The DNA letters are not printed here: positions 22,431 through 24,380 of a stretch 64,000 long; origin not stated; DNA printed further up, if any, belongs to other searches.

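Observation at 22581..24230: Orphan 549-aa protein with C-terminal PilZ-like motifs wedged between guaBA and sspB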

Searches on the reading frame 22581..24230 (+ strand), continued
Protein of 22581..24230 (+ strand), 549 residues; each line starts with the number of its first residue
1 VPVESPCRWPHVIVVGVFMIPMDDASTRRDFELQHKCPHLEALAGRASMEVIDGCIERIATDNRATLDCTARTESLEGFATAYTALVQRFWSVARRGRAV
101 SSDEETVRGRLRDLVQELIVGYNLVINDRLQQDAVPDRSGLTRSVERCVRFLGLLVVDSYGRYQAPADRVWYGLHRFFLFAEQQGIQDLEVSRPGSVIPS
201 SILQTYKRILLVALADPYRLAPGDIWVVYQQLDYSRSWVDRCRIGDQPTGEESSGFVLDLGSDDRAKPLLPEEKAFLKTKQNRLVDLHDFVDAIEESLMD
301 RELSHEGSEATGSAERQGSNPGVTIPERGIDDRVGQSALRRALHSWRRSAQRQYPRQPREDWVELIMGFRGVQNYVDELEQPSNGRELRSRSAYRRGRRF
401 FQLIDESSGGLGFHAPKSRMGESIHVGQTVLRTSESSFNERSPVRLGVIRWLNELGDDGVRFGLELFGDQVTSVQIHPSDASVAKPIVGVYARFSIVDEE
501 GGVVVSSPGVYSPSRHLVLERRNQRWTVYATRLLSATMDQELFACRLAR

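Call 29: search_protein_families(library=pfam, alignment_id=A3, max_evalue=0.1)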
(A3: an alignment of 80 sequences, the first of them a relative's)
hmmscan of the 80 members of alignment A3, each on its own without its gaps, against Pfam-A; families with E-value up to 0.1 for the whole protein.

A. member 1, P0001 (531 aa): 0 families

B. families by the number of members that match (of 80 scanned): 17 families
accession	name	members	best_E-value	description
PF07238.19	PilZ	6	0.00051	PilZ domain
PF19826.4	DUF6307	1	0.017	Family of unknown function (DUF6307)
PF08674.15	AChE_tetra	1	0.018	Acetylcholinesterase tetramerisation domain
PF05064.18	Nsp1_C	1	0.025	Nsp1-like C-terminal region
PF20252.3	BIG2_C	1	0.026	BIG2 C-terminal domain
PF14852.12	Fis1_TPR_N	1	0.032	Fis1 N-terminal tetratricopeptide repeat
PF01990.22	ATP-synt_F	1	0.041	ATP synthase (F/14-kDa) subunit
PF14846.11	DUF4485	1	0.056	Domain of unknown function (DUF4485)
PF22422.2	MGH1-like_GH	1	0.057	Mannosylglycerate hydrolase MGH1-like glycoside hydrolase domain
PF13717.11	Zn_ribbon_4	1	0.057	zinc-ribbon domain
PF02053.20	Gene66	1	0.058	Gene 66 (IR5) protein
PF06151.18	Trehalose_recp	1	0.063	Trehalose receptor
PF02244.21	Propep_M14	1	0.068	Carboxypeptidase activation peptide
PF22564.2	HAAS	1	0.071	HAAS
PF22208.1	Cas_Csm6_CARF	1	0.076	Cas_Csm6 CARF domain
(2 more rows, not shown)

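Call 31: predict_structure(alignment_id=A2)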
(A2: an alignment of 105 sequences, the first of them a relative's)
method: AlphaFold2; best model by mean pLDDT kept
length: 531 residues; sequences in the alignment: 105
mean_pLDDT: 87.2   pTM: 0.89
mean pLDDT of the five models: 87.2, 85.8, 85.5, 85.2, 84.4
residues with pLDDT >= 90: 343; 70-90: 116; 50-70: 61; < 50: 11
segments of 3 or more residues with pLDDT < 50: 303-310, 478-480
pLDDT, mean of each block of 10 residues (from residue 1): 59 58 75 93 95 95 91 77 88 96 97 90 98 97 95 98 98 94 98 97 94 94 93 82 96 87 94 96 87 60 47 79 92 84 95 91 68 72 95 95 91 82 84 96 95 92 77 66 87 91 92 90 92 75
secondary structure, 60 per line:
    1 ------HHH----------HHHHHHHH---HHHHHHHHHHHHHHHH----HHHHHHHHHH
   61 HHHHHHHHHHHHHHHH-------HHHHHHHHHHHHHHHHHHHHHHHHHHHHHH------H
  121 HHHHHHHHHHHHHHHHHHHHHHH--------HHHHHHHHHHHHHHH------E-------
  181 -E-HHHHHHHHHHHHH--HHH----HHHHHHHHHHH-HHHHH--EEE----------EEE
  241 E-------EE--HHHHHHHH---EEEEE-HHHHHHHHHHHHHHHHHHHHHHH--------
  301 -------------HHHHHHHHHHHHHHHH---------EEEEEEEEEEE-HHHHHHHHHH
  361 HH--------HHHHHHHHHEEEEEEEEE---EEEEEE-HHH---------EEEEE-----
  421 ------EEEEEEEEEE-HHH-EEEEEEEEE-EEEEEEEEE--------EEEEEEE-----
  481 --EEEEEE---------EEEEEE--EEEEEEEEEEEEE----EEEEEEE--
elements in order: H20-27 H31-46 H51-76 H84-113 H120-143 H152-166 H184-196 H206-216 H218-222 E225-227 E238-241 H253-260 E264-268 H270-292 H314-329 E339-349 H351-362 H371-379 E380-388 E392-397 E411-415 E427-436 E442-450 E452-460 E469-475 E483-488 E498-503 E506-518 E523-529

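Call 35: fold_search(model_id=the predicted structure, library=pdb)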
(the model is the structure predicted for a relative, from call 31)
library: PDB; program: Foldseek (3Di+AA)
matches with E <= 10: 442; with E <= 0.001: 0
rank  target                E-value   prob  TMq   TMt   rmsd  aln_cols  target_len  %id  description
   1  5vx6_A                2.5e-03  0.99  0.12  0.27  15.6       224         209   13  Structure of Bacillus subtilis Inhibitor of motility (MotI/DgrA) (released 2017-11-22)
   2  1yln                  5.9e-03  0.98  0.12  0.27  15.7       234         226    7  The Crystal Structure of the Protein of Unknown Function VCA0042 from Vibrio cholerae O1 (released 2005-03-08)
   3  5ejl                  1.0e-02  0.99  0.14  0.28  12.1       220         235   11  MrkH, A novel c-di-GMP dependence transcription regulatory factor. (released 2016-10-19)
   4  9fnn_A                1.1e-02  0.72  0.13  0.09  22.7       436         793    9  Cryo-EM structure of the c-di-GMP-saturated 'crown'less Bcs macrocomplex for cellulose secretion in E. coli (released 2024-10-16)
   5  2rde_A                1.5e-02  0.98  0.14  0.29  14.7       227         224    7  Crystal structure of VCA0042 complexed with c-di-GMP (released 2007-10-30)
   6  5kec_D                1.6e-02  0.96  0.12  0.26  11.5       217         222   10  Structure of K. pneumonia MrkH in its apo state. (released 2016-08-17)
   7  2rde_B                2.1e-02  0.96  0.14  0.27  14.6       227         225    8  Crystal structure of VCA0042 complexed with c-di-GMP (released 2007-10-30)
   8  3kyf                  2.7e-02  0.96  0.13  0.29  13.9       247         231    9  Crystal structure of P4397 complexed with c-di-GMP (released 2010-04-14)
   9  7r1e_B                4.2e-02  0.15  0.15  0.13  22.9       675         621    7  Mosquitocidal Cry11Ba determined at pH 10.4 from naturally-occurring nanocrystals by Serial femtosecond crystallograph (released 2022-07-27)
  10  7qx7                  4.8e-02  0.12  0.13  0.12  23.2       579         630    8  mosquitocidal Cry11Aa-F17Y determined at pH 7 from naturally-occurring nanocrystals by Serial femtosecond crystallograph (released 2022-07-27)
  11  4rt0_B                5.3e-02  0.99  0.12  0.46   6.0       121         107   17  Structure of the Alg44 PilZ domain from Pseudomonas aeruginosa PAO1 in complex with c-di-GMP (released 2015-04-08)
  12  4rt0_A                5.8e-02  0.99  0.12  0.46   6.1       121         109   17  Structure of the Alg44 PilZ domain from Pseudomonas aeruginosa PAO1 in complex with c-di-GMP (released 2015-04-08)
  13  9b8v_E                6.1e-02  0.38  0.13  0.08  22.4       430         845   11  AlphaFold2 informed cryo-EM model of the E. coli cellulose synthase BcsAG3B6 complex (released 2025-02-19)
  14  7qx6                  6.1e-02  0.12  0.13  0.11  23.2       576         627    8  mosquitocidal Cry11Aa-E583Q determined at pH 7 from naturally-occurring nanocrystals by Serial femtosecond crystallograp (released 2022-07-27)
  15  7r1e_A                6.1e-02  0.11  0.14  0.12  22.8       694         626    7  Mosquitocidal Cry11Ba determined at pH 10.4 from naturally-occurring nanocrystals by Serial femtosecond crystallograph (released 2022-07-27)
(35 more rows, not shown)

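Call 46: find_encoding_contigs(protein=P0001, flank=10000, max_places=4)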
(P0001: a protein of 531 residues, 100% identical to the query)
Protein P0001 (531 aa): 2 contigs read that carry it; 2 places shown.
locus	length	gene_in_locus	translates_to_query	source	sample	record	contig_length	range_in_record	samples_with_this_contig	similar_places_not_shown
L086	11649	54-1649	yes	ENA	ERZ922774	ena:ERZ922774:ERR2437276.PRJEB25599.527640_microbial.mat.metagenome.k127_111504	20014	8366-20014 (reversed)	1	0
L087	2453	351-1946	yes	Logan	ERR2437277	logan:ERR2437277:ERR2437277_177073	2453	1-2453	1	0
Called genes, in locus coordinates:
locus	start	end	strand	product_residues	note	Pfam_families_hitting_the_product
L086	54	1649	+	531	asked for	PF27104:FimW_N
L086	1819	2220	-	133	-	PF04386:SspB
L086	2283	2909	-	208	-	PF02798:GST_N, PF13409:GST_N_2, PF13417:GST_N_3, PF13410:GST_C_2 (weak)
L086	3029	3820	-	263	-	PF02167:Cytochrom_C1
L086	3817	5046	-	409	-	PF00033:Cytochrome_B, PF13631:Cytochrom_B_N_2, PF00032:Cytochrom_B_C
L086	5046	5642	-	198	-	PF10399:UCR_Fe-S_N, PF00355:Rieske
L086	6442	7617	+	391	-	PF00089:Trypsin, PF10459:Peptidase_S46 (faint), PF13365:Trypsin_2, PF00595:PDZ (weak), PF13180:PDZ_2, PF17820:PDZ_6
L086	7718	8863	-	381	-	PF00155:Aminotran_1_2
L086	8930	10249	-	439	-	PF00815:Histidinol_dh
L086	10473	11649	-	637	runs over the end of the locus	PF13623:SurA_N_2, PF13624:SurA_N_3, PF13145:Rotamase_2, PF13616:Rotamase_3, PF00639:Rotamase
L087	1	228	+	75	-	?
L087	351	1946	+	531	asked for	PF27104:FimW_N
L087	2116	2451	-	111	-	?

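Call 47: find_encoding_contigs(protein=P0005, flank=8000, max_places=2)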
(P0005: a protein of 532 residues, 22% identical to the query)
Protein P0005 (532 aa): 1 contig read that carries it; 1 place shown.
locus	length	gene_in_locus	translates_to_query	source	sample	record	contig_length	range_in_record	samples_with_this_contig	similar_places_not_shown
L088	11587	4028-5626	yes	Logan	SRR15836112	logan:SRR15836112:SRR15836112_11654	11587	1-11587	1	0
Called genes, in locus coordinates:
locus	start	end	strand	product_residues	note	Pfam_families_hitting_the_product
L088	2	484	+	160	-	?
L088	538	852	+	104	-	-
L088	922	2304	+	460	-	-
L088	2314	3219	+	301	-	PF01297:ZnuA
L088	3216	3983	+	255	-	PF00950:ABC-3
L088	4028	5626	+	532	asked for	PF27104:FimW_N, PF27125:FimW_C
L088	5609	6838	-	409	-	PF03631:Virul_fac_BrkB, PF02082:Rrf2 (weak)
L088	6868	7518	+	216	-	PF13883:CREG_beta-barrel, PF01243:PNPOx_N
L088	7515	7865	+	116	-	PF09842:DUF2069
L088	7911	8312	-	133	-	-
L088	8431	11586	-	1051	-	?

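Call 48: find_encoding_contigs(protein=P0006, flank=8000, max_places=2)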
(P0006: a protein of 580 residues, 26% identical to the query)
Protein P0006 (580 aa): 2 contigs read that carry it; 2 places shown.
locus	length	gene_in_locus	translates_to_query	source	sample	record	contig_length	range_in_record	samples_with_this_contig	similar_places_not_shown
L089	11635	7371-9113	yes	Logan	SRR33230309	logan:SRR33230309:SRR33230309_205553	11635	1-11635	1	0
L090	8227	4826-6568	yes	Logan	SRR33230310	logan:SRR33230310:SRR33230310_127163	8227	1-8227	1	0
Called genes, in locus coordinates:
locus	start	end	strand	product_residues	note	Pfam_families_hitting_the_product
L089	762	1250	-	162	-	PF14113:Tae4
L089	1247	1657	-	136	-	PF18602:Rap1a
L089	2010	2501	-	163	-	PF11848:DUF3368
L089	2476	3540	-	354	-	PF01381:HTH_3, PF12844:HTH_19, PF13560:HTH_31, PF06114:Peptidase_M78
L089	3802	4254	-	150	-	-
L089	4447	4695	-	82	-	-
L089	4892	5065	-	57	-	-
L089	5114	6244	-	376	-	PF04966:OprB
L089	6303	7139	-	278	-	PF12974:Phosphonate-bd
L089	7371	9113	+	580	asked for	PF27104:FimW_N, PF27125:FimW_C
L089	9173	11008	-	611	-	PF03190:Thioredox_DsbH, PF13098:Thioredoxin_2 (weak), PF13899:Thioredoxin_7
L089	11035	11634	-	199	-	?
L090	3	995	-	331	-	?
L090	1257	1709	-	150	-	-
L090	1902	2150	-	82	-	-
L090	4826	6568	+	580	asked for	PF27104:FimW_N, PF27125:FimW_C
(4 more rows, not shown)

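Call 57: find_encoding_contigs(protein=P0022, flank=8000, max_places=2)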
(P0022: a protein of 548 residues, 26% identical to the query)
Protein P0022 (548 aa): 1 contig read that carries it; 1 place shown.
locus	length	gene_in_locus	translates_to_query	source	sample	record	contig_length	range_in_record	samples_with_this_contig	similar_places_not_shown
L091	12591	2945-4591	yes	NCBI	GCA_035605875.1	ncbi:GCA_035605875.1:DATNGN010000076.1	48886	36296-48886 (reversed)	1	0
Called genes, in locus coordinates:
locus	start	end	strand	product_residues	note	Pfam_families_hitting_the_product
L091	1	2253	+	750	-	PF02913:FAD-oxidase_C, PF13183:Fer4_8 (weak), PF02754:CCG (weak), PF11880:DUF3400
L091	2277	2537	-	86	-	-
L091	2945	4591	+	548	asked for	PF27104:FimW_N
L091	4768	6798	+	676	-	PF03190:Thioredox_DsbH, PF13899:Thioredoxin_7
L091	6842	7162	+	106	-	PF13442:Cytochrome_CBB3 (weak), PF00034:Cytochrom_C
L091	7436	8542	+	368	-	PF01571:GCV_T, PF08669:GCV_T_C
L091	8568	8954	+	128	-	PF01597:GCV_H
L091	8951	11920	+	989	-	PF02347:GDC-P, PF21478:GcvP2_C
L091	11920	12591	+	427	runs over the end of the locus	PF01266:DAO, PF07992:Pyr_redox_2 (faint)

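Call 58: find_encoding_contigs(protein=P0020, flank=8000, max_places=2)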
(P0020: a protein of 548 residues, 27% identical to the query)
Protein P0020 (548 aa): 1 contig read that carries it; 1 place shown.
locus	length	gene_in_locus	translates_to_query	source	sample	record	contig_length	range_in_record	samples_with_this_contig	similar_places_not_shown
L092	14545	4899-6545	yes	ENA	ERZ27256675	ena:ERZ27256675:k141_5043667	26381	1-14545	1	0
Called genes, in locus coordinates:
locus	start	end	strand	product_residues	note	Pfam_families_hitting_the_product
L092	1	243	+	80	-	?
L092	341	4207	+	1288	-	PF12447:DUF3683, PF01565:FAD_binding_4, PF02913:FAD-oxidase_C, PF13183:Fer4_8 (weak), PF02754:CCG (weak), PF11880:DUF3400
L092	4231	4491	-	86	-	-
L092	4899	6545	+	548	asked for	PF27104:FimW_N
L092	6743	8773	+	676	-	PF03190:Thioredox_DsbH, PF13899:Thioredoxin_7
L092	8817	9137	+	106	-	PF13442:Cytochrome_CBB3 (weak), PF00034:Cytochrom_C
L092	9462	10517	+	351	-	PF01571:GCV_T, PF08669:GCV_T_C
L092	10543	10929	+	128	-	PF01597:GCV_H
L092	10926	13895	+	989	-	PF02347:GDC-P, PF21478:GcvP2_C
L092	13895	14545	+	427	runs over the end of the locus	PF01266:DAO, PF07992:Pyr_redox_2 (faint)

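Call 59: find_encoding_contigs(protein=P0003, flank=8000, max_places=2)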
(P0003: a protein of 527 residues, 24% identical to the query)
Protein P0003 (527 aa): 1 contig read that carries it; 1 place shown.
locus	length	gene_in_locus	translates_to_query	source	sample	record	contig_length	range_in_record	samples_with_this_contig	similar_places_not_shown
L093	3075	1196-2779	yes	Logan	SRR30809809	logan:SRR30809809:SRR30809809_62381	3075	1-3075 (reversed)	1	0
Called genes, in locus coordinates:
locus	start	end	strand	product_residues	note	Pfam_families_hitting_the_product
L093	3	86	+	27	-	?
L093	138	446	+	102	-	PF12112:DUF3579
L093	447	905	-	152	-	PF08534:Redoxin, PF00578:AhpC-TSA, PF00085:Thioredoxin (faint), PF13905:Thioredoxin_8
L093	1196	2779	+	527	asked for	PF27104:FimW_N, PF27125:FimW_C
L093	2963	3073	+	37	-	?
